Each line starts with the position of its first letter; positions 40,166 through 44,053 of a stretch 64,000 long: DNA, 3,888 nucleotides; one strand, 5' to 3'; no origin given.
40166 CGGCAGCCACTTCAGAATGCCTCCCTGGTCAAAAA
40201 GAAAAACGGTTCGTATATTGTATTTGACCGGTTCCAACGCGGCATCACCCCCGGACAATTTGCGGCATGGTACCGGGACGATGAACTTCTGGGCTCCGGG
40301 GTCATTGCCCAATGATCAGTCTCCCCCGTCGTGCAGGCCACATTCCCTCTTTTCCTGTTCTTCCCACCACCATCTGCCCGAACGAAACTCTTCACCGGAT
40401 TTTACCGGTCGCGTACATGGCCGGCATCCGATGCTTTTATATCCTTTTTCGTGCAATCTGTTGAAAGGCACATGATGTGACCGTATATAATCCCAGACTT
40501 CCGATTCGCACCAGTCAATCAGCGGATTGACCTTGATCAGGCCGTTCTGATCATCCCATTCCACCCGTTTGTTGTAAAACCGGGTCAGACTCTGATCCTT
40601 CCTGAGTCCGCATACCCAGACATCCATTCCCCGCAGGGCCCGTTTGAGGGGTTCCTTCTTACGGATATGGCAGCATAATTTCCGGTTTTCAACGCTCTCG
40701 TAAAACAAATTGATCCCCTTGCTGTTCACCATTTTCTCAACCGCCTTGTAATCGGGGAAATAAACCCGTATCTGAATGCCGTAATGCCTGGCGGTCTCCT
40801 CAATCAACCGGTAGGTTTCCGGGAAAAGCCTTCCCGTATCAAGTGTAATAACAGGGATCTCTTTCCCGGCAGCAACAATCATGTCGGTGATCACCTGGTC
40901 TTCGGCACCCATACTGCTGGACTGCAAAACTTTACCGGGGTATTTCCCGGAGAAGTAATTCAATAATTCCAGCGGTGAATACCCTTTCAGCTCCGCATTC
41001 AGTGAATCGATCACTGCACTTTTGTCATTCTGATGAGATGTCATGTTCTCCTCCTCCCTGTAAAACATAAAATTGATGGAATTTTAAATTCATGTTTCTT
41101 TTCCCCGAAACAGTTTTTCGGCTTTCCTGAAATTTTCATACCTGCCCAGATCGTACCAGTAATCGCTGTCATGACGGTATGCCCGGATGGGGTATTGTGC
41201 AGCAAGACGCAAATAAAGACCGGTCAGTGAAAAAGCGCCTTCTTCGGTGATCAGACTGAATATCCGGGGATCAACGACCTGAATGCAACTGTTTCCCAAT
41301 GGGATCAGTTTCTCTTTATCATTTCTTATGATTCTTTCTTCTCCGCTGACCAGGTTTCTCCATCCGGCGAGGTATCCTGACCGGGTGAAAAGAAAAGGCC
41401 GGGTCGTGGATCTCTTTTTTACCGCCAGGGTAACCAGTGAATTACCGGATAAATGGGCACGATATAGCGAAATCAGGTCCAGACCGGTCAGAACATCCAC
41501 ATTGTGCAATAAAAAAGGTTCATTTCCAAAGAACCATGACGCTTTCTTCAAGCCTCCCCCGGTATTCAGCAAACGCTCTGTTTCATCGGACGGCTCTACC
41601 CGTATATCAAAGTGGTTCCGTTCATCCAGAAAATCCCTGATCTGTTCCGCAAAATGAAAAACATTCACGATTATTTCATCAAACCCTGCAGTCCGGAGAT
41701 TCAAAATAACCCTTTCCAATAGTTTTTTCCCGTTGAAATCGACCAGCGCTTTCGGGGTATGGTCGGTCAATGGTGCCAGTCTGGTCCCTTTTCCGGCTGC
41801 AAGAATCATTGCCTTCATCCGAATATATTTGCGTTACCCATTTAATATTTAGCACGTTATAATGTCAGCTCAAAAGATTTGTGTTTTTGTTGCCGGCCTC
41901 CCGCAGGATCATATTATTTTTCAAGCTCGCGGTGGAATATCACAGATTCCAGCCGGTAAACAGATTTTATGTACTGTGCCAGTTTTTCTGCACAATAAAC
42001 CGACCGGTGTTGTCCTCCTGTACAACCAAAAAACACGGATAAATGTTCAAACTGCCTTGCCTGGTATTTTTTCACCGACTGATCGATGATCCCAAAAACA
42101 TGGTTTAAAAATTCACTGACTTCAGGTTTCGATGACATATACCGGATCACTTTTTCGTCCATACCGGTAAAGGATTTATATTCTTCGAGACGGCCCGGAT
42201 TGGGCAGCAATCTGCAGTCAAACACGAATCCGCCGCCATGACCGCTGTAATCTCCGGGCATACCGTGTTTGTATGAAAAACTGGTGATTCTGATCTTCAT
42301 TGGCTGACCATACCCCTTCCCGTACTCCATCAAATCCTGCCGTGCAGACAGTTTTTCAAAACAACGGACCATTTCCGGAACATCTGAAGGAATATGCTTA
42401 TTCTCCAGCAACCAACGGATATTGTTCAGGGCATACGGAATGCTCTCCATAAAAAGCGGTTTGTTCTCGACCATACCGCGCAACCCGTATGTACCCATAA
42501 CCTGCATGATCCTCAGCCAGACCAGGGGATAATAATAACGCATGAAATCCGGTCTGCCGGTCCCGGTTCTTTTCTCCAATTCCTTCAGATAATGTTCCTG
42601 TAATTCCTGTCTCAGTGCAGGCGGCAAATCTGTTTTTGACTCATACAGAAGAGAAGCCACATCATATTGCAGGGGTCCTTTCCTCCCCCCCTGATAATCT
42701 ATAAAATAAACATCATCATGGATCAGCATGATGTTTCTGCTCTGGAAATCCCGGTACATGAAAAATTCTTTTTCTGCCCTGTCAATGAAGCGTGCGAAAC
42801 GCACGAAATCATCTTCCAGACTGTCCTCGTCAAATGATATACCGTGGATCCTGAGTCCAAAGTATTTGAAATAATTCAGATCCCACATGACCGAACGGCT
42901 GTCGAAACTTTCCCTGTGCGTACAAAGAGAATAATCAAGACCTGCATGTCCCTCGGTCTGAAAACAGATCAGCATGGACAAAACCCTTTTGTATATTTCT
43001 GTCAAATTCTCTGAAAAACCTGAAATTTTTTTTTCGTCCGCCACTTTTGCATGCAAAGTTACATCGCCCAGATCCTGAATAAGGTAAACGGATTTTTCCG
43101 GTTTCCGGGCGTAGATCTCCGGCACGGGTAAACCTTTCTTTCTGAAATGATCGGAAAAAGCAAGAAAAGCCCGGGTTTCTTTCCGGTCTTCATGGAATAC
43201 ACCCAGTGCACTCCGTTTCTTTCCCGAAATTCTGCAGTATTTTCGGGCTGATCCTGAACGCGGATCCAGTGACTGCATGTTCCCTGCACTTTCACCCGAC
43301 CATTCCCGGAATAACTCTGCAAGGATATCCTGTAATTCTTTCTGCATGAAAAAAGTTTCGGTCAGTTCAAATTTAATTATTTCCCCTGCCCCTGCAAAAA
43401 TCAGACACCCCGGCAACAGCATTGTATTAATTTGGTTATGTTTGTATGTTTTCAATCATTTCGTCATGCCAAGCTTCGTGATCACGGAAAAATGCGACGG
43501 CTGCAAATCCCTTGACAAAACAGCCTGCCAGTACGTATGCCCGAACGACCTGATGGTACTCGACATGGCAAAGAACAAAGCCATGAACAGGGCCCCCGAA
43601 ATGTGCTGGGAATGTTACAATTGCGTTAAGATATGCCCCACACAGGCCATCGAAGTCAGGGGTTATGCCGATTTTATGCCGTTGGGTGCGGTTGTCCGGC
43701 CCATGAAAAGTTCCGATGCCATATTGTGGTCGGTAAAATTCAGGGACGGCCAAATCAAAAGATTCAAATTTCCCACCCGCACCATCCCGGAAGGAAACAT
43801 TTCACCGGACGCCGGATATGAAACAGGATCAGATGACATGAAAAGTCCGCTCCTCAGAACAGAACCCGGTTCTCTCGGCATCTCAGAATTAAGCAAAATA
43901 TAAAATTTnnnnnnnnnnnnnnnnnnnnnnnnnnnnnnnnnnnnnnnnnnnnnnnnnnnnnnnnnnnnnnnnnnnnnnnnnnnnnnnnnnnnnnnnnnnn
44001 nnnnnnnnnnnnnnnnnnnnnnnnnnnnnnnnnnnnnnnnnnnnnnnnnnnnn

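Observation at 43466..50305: Complete dissimilatory aprBA-qmoABC module embedded in a Bacteroidota-type housekeeping context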

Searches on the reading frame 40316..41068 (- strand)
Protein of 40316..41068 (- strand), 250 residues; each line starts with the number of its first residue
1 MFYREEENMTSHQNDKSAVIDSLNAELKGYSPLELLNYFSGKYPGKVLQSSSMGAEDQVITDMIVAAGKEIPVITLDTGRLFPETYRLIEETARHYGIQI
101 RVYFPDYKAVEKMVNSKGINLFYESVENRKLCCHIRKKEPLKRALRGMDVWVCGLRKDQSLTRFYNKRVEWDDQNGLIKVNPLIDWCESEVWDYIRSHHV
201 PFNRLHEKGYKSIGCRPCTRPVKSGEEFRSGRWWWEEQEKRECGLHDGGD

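Call 10: search_protein_families(library=pfam, max_evalue=0.00001, proteins=[window:40316-41068:-])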
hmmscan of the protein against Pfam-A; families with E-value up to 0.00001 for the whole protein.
window:40316-41068:- (250 aa): 1 family
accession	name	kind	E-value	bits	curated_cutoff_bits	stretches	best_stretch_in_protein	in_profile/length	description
PF01507.26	PAPS_reduct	-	3e-50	171.1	22.5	1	47-221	2-175/175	Phosphoadenosine phosphosulfate reductase domain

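Call 43: search_protein_families(library=ncbifam, max_evalue=0.00001, proteins=[window:40316-41068:-])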
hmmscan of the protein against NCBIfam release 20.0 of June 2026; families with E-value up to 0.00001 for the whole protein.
window:40316-41068:- (250 aa): 14 families
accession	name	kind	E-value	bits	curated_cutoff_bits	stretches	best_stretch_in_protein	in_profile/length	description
NF002537.0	PRK02090.1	equivalog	1.3e-82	277.1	154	1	8-247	4-239/244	phosphoadenylyl-sulfate reductase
TIGR02055.1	APS_reductase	subfamily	1.3e-78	263.2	235.3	1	52-245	1-194/194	adenylylsulfate reductase, thioredoxin dependent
TIGR00434.1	cysH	subfamily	8.2e-58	195.8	165.1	1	34-247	3-214/214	phosophoadenylyl-sulfate reductase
TIGR00424.1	APS_reduc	equivalog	2e-57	194.9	553.2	1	21-248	92-325/464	5'-adenylylsulfate reductase, thioredoxin-independent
TIGR02057.1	PAPS_reductase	equivalog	2.4e-50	171.5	254.2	1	21-246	2-224/224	phosphoadenosine phosphosulfate reductase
NF006327.0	PRK08557.1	equivalog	8.4e-18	64.3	366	1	33-223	167-359/415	hypothetical protein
NF010367.0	PRK13795.1-2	equivalog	1.1e-15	57.2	456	1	47-218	245-415/584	hypothetical protein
NF010368.0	PRK13795.1-3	equivalog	5.8e-15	54.6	588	1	41-219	244-421/635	hypothetical protein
NF010366.0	PRK13795.1-1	equivalog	3.4e-12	45.3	745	1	49-219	271-444/667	hypothetical protein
NF010369.0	PRK13795.1-4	equivalog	5.9e-12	44.6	1086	1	61-223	269-431/633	hypothetical protein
NF003587.0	PRK05253.1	subfamily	5.9e-11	42.2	195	0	165-205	171-208/301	sulfate adenylyltransferase subunit CysD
NF006351.0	PRK08576.1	equivalog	4.4e-09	35.4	290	1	68-219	258-402/436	hypothetical protein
NF009214.0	PRK12563.1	equivalog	1.9e-07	30.8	413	0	163-205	184-223/317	sulfate adenylyltransferase subunit CysD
TIGR02039.1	CysD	subfamily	4.8e-06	26.4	396.6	0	161-204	159-199/294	sulfate adenylyltransferase, small subunit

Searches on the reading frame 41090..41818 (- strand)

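Call 11: search_protein_families(library=pfam, max_evalue=0.00001, proteins=[window:41090-41818:-])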
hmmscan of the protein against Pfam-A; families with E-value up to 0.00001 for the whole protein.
window:41090-41818:- (242 aa): 2 families
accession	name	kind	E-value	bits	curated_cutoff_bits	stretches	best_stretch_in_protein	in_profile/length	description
PF00483.29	NTP_transferase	-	1.4e-19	71.1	21.2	1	2-139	1-143/245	Nucleotidyl transferase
PF12804.13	NTP_transf_3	-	3.4e-14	53.8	27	1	3-164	1-154/160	MobA-like NTP transferase domain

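Call 43: search_protein_families(library=ncbifam, max_evalue=0.00001, proteins=[window:41090-41818:-])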
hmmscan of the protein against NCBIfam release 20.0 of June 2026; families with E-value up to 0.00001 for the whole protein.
window:41090-41818:- (242 aa): 21 families
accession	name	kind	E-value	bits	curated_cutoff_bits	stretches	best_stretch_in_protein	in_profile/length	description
NF045761.1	NAMPUrTaseMurU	equivalog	6.9e-38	130.8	250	1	1-235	1-225/226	N-acetylmuramate alpha-1-phosphate uridylyltransferase MurU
NF045697.1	MurNAcPUrMurU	equivalog_domain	1.3e-29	103.3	370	1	4-228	1-219/229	N-acetylmuramate alpha-1-phosphate uridylyltransferase MurU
TIGR03992.1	Arch_glmU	subfamily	1.4e-21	76.8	292.1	1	1-226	1-216/393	bifunctional sugar-1-phosphate nucleotidylyltransferase/acetyltransferase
NF052502.1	man1P_GTase_Rv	exception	2.4e-20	72.7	440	1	2-142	2-141/352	mannose-1-phosphate guanylyltransferase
NF041313.1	UDPGP_AglF_Halo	equivalog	4.8e-16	58.9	400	1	1-66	1-66/234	UTP--glucose-1-phosphate uridylyltransferase AglF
NF049965.1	GlMnHpPGnyltfHddC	equivalog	7.9e-15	55.1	300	1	1-231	1-215/221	D-glycero-D-manno-heptose 1-phosphate guanosyltransferase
NF041173.1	Sug_nt_acttase_Thmprot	equivalog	5.4e-13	48.6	600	1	1-227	1-217/405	bifunctional sugar-1-phosphate nucleotidylyltransferase/acetyltransferase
TIGR01208.1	rmlA_long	equivalog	8.5e-13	47.9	320.25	1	2-111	1-110/353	glucose-1-phosphate thymidylyltransferase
TIGR02623.1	G1P_cyt_trans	equivalog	1.5e-10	40.9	300.25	1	1-236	1-244/255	glucose-1-phosphate cytidylyltransferase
NF041135.1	IPPtranDIPPsyn_Thcocales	equivalog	9.7e-10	38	580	1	1-74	1-70/419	bifunctional L-myo-inositol-1-phosphate cytidylyltransferase/CDP-L-myo-inositol myo-inositolphosphotransferase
TIGR01173.1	glmU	equivalog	5.9e-09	35.3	366.85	1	1-98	1-89/452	bifunctional UDP-N-acetylglucosamine diphosphorylase/glucosamine-1-phosphate N-acetyltransferase GlmU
TIGR02091.1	glgC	equivalog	9e-09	34.8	424.9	1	2-111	2-109/364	glucose-1-phosphate adenylyltransferase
NF010934.1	PRK14354.1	equivalog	9.4e-08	31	450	1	3-73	2-69/447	bifunctional UDP-N-acetylglucosamine diphosphorylase/glucosamine-1-phosphate N-acetyltransferase GlmU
TIGR01099.1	galU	equivalog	8.9e-07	28.7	326.8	1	1-82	2-83/261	UTP--glucose-1-phosphate uridylyltransferase GalU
NF002023.0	PRK00844.1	subfamily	1.3e-06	27.6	458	1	3-55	9-62/408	glucose-1-phosphate adenylyltransferase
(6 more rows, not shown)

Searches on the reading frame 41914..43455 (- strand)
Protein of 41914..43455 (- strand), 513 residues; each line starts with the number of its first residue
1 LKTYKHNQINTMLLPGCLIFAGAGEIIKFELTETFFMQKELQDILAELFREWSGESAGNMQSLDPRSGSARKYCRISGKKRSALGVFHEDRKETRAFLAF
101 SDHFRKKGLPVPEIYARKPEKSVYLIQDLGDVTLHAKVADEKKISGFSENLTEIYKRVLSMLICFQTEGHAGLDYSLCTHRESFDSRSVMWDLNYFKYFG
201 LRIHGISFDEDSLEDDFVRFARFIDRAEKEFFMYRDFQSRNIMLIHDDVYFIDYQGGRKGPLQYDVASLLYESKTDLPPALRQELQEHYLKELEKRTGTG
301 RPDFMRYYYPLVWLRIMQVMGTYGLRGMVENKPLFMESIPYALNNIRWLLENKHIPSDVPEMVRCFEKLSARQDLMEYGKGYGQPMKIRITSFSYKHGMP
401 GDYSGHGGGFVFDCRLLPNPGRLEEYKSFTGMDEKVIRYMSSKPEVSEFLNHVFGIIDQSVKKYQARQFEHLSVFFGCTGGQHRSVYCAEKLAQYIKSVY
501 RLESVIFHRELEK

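Call 11: search_protein_families(library=pfam, max_evalue=0.00001, proteins=[window:41914-43455:-])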
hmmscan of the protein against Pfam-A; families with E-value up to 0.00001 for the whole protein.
window:41914-43455:- (513 aa): 2 families
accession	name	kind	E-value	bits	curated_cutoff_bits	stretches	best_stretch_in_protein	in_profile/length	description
PF22740.1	PapZ_C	-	1.5e-35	122.5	27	1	386-511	1-120/121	RapZ C-terminal domain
PF01636.29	APH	-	6.7e-10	39.6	23.2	0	227-294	165-234/239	Phosphotransferase enzyme family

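Call 43: search_protein_families(library=ncbifam, max_evalue=0.00001, proteins=[window:41914-43455:-])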
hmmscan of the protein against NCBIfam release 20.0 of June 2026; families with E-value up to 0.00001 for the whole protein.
window:41914-43455:- (513 aa): 3 families
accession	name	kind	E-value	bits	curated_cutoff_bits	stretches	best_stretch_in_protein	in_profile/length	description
NF003828.1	PRK05416.1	equivalog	8.9e-31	107.4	244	1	383-510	157-277/278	RNase adapter RapZ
NF045698.1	MurGlcNAcKinAmgK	equivalog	3.1e-13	49.7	500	1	94-346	81-334/360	N-acetylmuramate/N-acetylglucosamine kinase AmgK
NF045759.1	NamurgluKinAmgK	equivalog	1.1e-11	44.5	550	1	89-290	52-243/324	N-acetylmuramate/N-acetylglucosamine kinase AmgK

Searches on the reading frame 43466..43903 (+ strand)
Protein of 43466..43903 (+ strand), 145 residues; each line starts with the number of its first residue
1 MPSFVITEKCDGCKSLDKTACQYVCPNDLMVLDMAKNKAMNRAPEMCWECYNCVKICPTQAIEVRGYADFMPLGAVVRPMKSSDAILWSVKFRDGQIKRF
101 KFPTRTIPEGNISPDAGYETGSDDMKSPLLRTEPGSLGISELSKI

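Call 3: search_protein_families(library=pfam, proteins=[window:43466-43903:+])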
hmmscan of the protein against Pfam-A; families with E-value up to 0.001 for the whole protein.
window:43466-43903:+ (145 aa): 8 families
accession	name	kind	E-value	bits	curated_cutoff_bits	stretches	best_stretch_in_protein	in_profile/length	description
PF12139.13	APS-reductase_C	-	1.5e-30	105.7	25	1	64-142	1-80/82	Adenosine-5'-phosphosulfate reductase beta subunit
PF12838.12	Fer4_7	-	2.6e-08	34.7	27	1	9-61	1-52/52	4Fe-4S dicluster domain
PF00037.32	Fer4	-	4e-07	30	21.1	1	44-63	5-24/24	4Fe-4S binding domain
PF13187.11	Fer4_9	-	6.5e-07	29.7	27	1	9-62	1-52/52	4Fe-4S dicluster domain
PF13484.11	Fer4_16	-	3e-05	25.1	30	0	47-65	2-20/66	4Fe-4S double cluster binding domain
PF13237.11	Fer4_10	-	7.5e-05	23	25.5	1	7-58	6-53/53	4Fe-4S dicluster domain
PF25160.1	LdpA_Fe-S-bd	-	0.00026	21.1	27.6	0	20-67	8-48/49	LdpA Fe-S cluster-binding domain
PF12800.12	Fer4_4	-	0.00031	21.3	24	0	44-59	1-16/17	4Fe-4S binding domain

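Call 4: search_protein_families(library=ncbifam, proteins=[window:43466-43903:+])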
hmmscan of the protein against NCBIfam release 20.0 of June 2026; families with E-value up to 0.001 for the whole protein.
window:43466-43903:+ (145 aa): 21 families
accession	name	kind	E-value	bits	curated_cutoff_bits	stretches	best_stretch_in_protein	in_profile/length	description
TIGR02060.1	aprB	equivalog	5.9e-56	188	135.65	1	1-132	1-131/132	adenylyl-sulfate reductase subunit beta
NF040864.1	HgcB_ferredoxin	equivalog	5e-09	35.9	99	1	7-65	13-64/93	mercury methylation ferredoxin HgcB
NF043039.1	HgcAB_like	equivalog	8.9e-07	28.8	285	1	7-62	299-349/350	HgcAB-like fusion protein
NF038196.1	ferrodoxin_EFR1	subfamily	4.1e-06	27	75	1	3-64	179-231/242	EFR1 family ferrodoxin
NF045992.1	CircClkLdpA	equivalog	2.2e-05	23.7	450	1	13-69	105-159/360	circadian clock protein LdpA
NF042909.1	FMH_DH_FwdF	exception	3.1e-05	23.3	375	1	8-65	257-314/336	tungsten-dependent formylmethanofuran dehydrogenase subunit FwdF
TIGR01944.1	rnfB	subfamily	3.2e-05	23.6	68.7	1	4-66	109-164/190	RnfABCDGE type electron transport complex subunit B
TIGR00402.1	napF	equivalog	4.8e-05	23.3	102.2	1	9-65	36-87/149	ferredoxin-type protein NapF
TIGR02494.1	PFLE_PFLC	subfamily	5.6e-05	22.5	174.35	1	16-67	51-102/293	glycyl-radical enzyme activating protein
NF048010.1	SfplDhtActHpsHDes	equivalog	6e-05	22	430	1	18-77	63-118/298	(2S)-3-sulfopropanediol dehydratase activating enzyme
NF045874.1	Vhu_polyferre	exception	8.4e-05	21.5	600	1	7-64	195-245/381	F420-non-reducing hydrogenase associated-polyferredoxin VhuB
NF040770.1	hetero_SS_HdrA2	exception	9.4e-05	20.7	1100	1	3-69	572-630/777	CoB-CoM heterodisulfide reductase HdrA2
TIGR04105.1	FeFe_hydrog_B1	subfamily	0.0001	21.1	450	1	3-62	106-159/462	monomeric [FeFe] hydrogenase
NF045490.1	FdxA_Protbact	equivalog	0.00017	21.8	135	1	3-63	2-56/104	ferredoxin FdxA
TIGR01971.1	NuoI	subfamily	0.00025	20.6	113.05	1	8-64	42-100/121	NADH-quinone oxidoreductase, chain I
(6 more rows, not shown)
